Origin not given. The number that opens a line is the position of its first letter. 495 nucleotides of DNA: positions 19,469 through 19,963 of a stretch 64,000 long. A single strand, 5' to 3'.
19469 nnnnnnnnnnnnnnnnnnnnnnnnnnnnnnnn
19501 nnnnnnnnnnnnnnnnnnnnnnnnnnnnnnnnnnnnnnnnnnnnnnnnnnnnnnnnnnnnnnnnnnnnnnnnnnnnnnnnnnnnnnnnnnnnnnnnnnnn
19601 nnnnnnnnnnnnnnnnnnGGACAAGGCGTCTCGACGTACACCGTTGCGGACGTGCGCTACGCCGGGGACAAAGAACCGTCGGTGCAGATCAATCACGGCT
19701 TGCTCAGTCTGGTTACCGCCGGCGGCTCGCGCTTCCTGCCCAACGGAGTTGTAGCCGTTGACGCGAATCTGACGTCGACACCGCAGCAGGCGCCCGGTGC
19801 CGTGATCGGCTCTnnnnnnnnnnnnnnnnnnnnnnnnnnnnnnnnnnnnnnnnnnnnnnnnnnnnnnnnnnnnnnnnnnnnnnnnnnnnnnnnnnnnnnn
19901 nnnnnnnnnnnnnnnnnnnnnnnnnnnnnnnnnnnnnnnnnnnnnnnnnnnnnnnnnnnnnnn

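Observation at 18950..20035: Sortase-fold protein with no cysteine and no catalytic histidine, placed next to an LPXTG substrate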

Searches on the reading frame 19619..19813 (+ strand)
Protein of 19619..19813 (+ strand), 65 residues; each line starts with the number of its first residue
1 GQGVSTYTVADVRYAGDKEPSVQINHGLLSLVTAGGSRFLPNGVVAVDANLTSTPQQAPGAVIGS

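Call 53: search_solved_structures(query=window:19619-19813:+, max_evalue=10, show_alignments=5)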
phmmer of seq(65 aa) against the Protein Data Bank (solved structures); distinct sequences matched with E-value up to 10: 1.
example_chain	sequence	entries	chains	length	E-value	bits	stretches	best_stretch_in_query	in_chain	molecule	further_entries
4q1t_A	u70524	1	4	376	0.76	13.5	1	22-48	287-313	Glutamate 5-kinase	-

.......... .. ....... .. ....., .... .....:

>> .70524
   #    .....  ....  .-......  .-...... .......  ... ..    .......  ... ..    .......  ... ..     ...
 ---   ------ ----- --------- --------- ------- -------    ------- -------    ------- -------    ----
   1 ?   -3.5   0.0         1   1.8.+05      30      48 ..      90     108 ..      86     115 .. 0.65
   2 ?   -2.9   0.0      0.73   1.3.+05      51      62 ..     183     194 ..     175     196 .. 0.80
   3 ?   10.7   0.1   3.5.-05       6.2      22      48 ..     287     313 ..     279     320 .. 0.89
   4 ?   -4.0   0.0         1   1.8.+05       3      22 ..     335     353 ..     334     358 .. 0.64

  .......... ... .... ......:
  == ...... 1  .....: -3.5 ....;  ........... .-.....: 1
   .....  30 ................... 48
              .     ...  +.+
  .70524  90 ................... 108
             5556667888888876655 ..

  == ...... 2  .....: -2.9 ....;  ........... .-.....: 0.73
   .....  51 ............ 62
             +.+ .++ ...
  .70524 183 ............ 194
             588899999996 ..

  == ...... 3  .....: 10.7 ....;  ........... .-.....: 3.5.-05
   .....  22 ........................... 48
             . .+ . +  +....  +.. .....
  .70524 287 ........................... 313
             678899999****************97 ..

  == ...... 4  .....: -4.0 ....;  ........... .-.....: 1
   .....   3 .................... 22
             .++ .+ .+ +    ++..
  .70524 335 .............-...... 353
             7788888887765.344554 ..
